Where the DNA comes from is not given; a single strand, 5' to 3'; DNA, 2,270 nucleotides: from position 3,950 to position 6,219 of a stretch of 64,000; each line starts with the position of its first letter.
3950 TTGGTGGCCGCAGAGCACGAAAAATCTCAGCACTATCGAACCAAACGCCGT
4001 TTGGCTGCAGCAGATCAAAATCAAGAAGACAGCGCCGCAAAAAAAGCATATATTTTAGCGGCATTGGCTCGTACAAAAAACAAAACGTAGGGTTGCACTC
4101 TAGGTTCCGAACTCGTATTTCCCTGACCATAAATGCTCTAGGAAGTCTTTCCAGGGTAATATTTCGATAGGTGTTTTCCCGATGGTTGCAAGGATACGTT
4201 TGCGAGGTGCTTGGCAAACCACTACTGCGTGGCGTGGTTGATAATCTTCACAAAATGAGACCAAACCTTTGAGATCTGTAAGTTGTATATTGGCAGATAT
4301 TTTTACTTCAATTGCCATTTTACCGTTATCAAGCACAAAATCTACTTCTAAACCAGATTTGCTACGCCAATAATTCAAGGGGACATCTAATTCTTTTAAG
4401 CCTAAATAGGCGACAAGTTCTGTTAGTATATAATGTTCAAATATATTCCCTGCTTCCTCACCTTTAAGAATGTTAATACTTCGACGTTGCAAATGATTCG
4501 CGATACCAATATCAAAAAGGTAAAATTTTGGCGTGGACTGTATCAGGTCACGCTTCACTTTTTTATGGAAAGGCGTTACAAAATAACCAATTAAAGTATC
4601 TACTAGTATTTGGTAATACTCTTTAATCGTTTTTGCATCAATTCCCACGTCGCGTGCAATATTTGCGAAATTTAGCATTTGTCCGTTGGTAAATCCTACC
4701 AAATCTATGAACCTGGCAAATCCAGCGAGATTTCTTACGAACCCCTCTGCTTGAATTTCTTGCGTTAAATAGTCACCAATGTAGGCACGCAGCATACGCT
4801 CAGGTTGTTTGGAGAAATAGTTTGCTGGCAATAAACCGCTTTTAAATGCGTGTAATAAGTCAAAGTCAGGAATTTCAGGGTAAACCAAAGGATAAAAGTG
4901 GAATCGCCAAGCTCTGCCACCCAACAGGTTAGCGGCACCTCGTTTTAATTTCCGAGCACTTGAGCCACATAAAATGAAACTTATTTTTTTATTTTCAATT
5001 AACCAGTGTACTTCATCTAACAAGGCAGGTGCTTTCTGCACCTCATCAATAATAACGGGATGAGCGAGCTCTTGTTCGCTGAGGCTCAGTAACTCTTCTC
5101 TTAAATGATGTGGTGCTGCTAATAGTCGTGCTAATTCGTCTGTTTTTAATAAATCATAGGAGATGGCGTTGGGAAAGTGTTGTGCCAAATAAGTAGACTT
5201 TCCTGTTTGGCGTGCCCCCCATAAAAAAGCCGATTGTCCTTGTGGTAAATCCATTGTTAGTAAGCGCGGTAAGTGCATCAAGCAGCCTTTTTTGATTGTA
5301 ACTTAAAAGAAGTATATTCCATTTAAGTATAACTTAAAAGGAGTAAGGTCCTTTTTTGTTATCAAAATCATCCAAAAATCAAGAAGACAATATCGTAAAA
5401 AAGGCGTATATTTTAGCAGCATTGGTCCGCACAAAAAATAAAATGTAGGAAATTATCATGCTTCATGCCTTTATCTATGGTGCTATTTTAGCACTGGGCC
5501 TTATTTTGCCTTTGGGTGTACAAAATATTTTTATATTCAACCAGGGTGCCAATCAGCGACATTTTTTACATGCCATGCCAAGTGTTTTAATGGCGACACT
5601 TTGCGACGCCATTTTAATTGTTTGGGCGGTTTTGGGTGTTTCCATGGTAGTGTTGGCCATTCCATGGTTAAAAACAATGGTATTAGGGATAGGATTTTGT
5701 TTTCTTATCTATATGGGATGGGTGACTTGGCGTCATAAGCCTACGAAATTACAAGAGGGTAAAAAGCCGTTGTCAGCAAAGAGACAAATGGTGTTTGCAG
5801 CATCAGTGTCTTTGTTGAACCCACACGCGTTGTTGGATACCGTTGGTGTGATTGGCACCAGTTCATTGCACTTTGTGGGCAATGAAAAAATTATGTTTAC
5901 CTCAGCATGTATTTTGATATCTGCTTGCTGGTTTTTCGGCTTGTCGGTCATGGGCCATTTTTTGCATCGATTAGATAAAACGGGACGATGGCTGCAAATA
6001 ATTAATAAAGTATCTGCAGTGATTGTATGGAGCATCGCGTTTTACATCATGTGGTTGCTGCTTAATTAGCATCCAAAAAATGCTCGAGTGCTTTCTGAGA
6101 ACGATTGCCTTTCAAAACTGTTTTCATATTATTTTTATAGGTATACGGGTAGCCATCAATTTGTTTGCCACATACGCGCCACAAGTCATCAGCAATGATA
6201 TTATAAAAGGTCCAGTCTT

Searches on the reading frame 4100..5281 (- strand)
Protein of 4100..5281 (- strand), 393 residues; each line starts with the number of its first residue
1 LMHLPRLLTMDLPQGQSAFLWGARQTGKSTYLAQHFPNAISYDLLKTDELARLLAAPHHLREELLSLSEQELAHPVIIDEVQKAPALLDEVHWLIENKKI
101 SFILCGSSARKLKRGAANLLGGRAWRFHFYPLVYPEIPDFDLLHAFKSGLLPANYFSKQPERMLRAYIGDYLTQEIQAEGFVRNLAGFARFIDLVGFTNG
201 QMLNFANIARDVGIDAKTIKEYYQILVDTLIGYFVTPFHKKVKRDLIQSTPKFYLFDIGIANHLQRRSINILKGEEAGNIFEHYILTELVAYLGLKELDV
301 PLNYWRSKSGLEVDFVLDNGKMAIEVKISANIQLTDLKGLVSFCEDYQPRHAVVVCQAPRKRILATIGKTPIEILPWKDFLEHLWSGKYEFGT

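Call 43: search_protein_families(library=pfam, proteins=[window:4100-5281:-], max_evalue=0.00001)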
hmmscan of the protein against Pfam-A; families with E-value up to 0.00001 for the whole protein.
window:4100-5281:- (393 aa): 2 families
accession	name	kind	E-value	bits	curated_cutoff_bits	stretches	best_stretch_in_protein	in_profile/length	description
PF13635.12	DUF4143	-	1.8e-33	116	28.1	1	175-328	3-159/160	Domain of unknown function (DUF4143)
PF13173.12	AAA_14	-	1.4e-18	67.6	27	1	18-136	5-127/129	AAA domain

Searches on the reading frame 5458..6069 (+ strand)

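Call 43: search_protein_families(library=pfam, proteins=[window:5458-6069:+], max_evalue=0.00001)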
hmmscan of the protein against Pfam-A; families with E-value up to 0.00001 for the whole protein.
window:5458-6069:+ (203 aa): 1 family
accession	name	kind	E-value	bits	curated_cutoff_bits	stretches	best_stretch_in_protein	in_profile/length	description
PF01810.24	LysE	-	2.5e-26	92.8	25.6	1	15-198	3-190/193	LysE type translocator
